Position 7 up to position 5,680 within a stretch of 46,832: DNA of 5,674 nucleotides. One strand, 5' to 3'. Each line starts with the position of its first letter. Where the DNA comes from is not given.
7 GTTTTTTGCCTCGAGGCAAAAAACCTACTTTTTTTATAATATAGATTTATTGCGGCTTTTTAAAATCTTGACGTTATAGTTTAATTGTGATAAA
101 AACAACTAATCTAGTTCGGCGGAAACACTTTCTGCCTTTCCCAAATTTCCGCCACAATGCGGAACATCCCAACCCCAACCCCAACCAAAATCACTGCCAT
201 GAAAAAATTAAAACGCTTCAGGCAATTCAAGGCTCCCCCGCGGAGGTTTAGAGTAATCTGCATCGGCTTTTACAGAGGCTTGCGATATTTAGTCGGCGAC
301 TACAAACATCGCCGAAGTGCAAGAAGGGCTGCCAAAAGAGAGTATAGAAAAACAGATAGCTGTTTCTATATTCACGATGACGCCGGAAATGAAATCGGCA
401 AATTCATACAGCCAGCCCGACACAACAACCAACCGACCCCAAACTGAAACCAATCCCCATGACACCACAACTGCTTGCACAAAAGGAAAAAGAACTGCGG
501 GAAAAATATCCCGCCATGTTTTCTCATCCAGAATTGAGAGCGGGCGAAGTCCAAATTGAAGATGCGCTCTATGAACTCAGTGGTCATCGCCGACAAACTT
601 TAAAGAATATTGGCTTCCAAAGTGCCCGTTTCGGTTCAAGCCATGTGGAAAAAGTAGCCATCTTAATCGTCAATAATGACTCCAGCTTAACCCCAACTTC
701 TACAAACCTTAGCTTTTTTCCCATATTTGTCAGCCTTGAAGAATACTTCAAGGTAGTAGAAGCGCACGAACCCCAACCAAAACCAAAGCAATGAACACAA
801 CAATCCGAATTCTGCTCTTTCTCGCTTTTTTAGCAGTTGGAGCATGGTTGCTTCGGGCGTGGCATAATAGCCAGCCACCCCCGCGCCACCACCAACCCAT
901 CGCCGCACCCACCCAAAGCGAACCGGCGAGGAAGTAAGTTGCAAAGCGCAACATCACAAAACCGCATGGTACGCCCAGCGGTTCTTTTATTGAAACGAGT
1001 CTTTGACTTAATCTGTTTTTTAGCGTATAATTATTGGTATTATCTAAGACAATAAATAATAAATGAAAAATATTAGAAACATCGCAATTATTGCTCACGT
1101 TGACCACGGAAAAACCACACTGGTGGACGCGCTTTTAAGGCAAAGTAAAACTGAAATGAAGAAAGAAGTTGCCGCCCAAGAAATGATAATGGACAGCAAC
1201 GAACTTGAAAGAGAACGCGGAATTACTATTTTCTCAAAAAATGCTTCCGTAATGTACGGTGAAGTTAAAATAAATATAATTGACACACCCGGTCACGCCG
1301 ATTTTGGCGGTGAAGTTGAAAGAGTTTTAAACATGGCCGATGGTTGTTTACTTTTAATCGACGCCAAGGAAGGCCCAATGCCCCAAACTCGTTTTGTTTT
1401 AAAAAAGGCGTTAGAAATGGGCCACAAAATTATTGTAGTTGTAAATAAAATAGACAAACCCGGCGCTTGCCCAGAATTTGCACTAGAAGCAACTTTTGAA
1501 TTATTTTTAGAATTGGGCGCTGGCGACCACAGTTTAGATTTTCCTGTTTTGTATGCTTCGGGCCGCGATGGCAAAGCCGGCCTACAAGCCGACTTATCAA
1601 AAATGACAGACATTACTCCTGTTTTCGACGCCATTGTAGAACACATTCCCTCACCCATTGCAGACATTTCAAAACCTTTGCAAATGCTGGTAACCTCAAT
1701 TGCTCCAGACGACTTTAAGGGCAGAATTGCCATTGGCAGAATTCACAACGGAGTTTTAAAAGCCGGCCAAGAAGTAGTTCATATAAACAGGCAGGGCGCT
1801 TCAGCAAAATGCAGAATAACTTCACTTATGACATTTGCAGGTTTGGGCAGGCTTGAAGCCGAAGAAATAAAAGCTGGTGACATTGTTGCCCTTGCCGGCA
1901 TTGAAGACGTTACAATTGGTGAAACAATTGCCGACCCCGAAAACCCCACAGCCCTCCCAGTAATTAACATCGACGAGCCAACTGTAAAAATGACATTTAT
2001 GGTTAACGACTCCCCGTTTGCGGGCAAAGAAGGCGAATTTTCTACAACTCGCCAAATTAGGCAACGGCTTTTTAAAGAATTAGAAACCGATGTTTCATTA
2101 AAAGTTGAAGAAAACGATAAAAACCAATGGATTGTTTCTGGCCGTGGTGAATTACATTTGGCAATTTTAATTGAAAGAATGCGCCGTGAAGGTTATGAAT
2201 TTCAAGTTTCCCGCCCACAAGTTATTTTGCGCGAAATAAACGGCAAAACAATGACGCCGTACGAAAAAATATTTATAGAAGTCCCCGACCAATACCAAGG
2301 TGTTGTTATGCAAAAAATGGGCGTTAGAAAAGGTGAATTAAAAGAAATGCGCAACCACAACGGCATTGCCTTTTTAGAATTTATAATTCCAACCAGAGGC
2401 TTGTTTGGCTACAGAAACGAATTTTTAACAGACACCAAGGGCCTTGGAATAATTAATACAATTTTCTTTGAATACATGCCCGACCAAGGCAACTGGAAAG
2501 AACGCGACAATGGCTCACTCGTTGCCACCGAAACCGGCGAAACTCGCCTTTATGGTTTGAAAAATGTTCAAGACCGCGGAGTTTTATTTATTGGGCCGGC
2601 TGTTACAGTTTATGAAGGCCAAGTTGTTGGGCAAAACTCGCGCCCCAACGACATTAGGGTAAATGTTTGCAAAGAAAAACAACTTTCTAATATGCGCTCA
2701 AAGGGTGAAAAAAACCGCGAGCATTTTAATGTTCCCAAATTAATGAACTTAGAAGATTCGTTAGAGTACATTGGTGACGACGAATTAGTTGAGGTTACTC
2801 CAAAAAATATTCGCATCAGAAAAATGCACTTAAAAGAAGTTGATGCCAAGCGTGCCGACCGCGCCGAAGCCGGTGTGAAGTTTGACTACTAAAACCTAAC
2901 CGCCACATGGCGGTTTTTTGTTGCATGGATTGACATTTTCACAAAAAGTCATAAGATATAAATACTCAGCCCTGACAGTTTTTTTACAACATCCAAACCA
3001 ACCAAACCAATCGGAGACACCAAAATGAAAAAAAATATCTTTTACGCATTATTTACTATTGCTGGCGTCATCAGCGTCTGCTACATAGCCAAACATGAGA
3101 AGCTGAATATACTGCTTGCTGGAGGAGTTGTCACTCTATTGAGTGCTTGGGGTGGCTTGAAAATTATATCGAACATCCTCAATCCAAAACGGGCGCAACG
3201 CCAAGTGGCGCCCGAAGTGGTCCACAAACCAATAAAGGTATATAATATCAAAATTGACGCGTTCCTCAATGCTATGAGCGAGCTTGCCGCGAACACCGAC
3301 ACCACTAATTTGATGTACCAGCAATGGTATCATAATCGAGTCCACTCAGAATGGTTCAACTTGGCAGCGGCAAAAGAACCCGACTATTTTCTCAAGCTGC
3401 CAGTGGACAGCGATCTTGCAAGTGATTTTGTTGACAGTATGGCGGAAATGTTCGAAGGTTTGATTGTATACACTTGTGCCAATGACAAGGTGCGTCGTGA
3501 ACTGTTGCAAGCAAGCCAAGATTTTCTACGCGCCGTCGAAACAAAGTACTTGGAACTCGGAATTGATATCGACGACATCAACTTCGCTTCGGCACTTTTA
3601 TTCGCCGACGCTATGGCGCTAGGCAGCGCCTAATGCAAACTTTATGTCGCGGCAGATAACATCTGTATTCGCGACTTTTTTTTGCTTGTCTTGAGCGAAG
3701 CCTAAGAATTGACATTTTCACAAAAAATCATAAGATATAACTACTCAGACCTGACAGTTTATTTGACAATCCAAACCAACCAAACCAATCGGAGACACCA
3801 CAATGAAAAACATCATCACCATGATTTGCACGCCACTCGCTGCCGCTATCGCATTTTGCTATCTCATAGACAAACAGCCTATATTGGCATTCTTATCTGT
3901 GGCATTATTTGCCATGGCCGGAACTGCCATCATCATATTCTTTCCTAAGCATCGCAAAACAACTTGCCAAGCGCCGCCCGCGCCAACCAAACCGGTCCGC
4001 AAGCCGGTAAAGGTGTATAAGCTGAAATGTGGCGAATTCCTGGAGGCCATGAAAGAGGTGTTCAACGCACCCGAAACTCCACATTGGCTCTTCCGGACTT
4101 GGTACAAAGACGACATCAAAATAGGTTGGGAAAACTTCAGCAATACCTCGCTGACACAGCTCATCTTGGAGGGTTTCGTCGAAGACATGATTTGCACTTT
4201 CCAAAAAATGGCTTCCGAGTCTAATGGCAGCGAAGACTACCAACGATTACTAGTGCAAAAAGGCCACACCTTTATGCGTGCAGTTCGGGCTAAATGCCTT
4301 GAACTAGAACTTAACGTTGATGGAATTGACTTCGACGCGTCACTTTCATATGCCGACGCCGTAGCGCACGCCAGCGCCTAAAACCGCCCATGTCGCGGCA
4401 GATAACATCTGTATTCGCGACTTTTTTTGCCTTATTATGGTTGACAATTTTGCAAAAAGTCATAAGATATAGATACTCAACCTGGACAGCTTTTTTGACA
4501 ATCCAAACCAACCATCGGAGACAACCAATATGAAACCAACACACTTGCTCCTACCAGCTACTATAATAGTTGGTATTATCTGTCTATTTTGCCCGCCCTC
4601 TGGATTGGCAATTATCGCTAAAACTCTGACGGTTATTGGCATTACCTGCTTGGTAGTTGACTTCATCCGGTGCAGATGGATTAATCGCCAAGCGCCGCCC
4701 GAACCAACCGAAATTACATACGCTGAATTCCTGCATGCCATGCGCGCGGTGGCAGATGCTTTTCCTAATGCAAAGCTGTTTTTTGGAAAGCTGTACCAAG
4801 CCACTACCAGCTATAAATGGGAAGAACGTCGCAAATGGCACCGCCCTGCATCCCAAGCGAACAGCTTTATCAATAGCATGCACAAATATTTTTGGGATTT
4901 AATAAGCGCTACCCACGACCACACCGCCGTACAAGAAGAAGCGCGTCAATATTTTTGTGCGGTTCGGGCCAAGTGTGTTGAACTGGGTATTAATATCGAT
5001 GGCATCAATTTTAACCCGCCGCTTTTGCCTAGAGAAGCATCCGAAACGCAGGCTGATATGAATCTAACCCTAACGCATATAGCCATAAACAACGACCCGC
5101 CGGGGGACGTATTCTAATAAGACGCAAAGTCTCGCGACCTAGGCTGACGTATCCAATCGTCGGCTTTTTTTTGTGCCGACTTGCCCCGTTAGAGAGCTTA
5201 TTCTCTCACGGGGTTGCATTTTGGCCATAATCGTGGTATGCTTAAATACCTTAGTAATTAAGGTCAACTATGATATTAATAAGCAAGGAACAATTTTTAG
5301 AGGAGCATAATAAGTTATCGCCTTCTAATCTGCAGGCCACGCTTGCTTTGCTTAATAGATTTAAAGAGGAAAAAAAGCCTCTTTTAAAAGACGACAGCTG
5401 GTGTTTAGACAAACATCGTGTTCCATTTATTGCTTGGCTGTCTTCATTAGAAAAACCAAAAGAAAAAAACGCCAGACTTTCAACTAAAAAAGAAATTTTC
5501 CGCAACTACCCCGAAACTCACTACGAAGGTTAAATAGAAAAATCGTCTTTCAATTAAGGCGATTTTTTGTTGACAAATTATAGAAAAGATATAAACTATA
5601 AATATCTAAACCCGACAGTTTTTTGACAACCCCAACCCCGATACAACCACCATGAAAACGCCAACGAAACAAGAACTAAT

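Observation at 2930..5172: Tandem triplet of promoter-ORF-terminator cassettes with conserved flanks and diverged membrane proteins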

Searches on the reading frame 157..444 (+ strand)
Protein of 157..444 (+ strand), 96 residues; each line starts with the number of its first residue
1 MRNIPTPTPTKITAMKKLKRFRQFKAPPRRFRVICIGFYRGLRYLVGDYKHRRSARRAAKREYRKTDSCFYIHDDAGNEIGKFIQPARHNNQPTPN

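Call 9: search_protein_families(library=pfam, proteins=[window:157-444:+], max_evalue=1)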
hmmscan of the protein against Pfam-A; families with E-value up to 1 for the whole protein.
window:157-444:+ (96 aa): 2 families
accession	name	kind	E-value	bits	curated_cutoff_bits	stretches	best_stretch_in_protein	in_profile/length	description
PF16022.11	DUF4783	-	0.058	13.9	24.1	1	11-73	37-97/102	Domain of unknown function (DUF4783)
PF02682.21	CT_C_D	-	0.29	11.2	22.1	1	29-62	123-156/202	Carboxyltransferase domain, subdomain C and D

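Call 10: search_protein_families(library=phrogs, proteins=[window:157-444:+], max_evalue=1)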
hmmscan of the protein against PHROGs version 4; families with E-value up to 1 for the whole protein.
window:157-444:+ (96 aa): 0 families

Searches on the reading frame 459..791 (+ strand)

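Call 9: search_protein_families(library=pfam, proteins=[window:459-791:+], max_evalue=1)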
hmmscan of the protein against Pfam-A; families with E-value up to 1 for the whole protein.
window:459-791:+ (111 aa): 0 families

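Call 10: search_protein_families(library=phrogs, proteins=[window:459-791:+], max_evalue=1)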
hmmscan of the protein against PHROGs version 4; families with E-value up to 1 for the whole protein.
window:459-791:+ (111 aa): 1 family
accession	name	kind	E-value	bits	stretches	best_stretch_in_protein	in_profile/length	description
phrog_6810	-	head and packaging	0.042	14.5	1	10-77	20-83/174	spore coat protein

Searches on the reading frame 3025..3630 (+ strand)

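Call 9: search_protein_families(library=pfam, proteins=[window:3025-3630:+], max_evalue=1)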
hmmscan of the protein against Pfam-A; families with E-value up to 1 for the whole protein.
window:3025-3630:+ (202 aa): 1 family
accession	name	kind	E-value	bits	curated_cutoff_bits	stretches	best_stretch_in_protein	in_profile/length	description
PF09150.15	Carot_N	-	0.098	13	25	1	54-139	43-126/151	Orange carotenoid protein, N-terminal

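Call 10: search_protein_families(library=phrogs, proteins=[window:3025-3630:+], max_evalue=1)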
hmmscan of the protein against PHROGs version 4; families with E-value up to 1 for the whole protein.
window:3025-3630:+ (202 aa): 4 families
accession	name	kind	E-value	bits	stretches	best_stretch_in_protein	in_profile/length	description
phrog_5799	-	unknown function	0.052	14.7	0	29-81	7-55/61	-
phrog_4284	-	unknown function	0.096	13.4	1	81-114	121-154/171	-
phrog_20910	-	unknown function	0.18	12.9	1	45-73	16-41/58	-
phrog_10128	-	unknown function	0.27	12.5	1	119-187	7-74/122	-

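Call 86: search_protein_families(library=padloc, proteins=[window:3025-3630:+], max_evalue=0.1)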
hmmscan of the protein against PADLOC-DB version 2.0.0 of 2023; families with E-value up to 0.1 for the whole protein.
window:3025-3630:+ (202 aa): 0 families

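Call 87: search_protein_families(library=ncbifam, proteins=[window:3025-3630:+], max_evalue=0.1)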
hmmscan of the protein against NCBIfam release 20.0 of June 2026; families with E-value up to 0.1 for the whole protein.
window:3025-3630:+ (202 aa): 0 families

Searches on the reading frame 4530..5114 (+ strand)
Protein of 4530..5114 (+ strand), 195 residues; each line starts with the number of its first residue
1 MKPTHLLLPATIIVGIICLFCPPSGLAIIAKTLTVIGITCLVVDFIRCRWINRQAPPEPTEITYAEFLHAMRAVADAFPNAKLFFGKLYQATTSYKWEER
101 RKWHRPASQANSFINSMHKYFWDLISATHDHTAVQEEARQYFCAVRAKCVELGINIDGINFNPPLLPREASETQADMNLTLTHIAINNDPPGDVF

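Call 9: search_protein_families(library=pfam, proteins=[window:4530-5114:+], max_evalue=1)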
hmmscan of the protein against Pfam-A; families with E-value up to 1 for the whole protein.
window:4530-5114:+ (195 aa): 0 families

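Call 10: search_protein_families(library=phrogs, proteins=[window:4530-5114:+], max_evalue=1)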
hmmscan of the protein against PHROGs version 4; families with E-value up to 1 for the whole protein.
window:4530-5114:+ (195 aa): 2 families
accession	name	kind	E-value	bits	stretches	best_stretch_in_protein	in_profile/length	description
phrog_3893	-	unknown function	0.14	13.2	1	99-126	35-62/79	-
phrog_37692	-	unknown function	0.92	10.4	0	35-46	8-19/25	-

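Call 86: search_protein_families(library=padloc, proteins=[window:4530-5114:+], max_evalue=0.1)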
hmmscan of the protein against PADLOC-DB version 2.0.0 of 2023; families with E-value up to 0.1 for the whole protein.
window:4530-5114:+ (195 aa): 0 families

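Call 87: search_protein_families(library=ncbifam, proteins=[window:4530-5114:+], max_evalue=0.1)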
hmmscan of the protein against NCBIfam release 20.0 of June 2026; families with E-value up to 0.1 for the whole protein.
window:4530-5114:+ (195 aa): 0 families

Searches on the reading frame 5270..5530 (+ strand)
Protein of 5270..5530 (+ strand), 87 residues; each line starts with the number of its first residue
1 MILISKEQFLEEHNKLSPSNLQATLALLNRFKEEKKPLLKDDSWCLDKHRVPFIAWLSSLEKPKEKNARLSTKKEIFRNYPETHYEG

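Call 9: search_protein_families(library=pfam, proteins=[window:5270-5530:+], max_evalue=1)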
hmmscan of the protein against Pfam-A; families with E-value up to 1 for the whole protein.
window:5270-5530:+ (87 aa): 1 family
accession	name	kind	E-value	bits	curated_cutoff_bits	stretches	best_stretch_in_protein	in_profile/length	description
PF07319.16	DnaI_N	-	0.087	13.9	24.1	1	7-40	35-69/94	Primosomal protein DnaI N-terminus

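Call 10: search_protein_families(library=phrogs, proteins=[window:5270-5530:+], max_evalue=1)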
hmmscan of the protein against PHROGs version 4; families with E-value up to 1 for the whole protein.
window:5270-5530:+ (87 aa): 0 families

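Call 87: search_protein_families(library=ncbifam, proteins=[window:5270-5530:+], max_evalue=0.1)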
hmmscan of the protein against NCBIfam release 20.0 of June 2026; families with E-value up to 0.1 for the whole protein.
window:5270-5530:+ (87 aa): 0 families
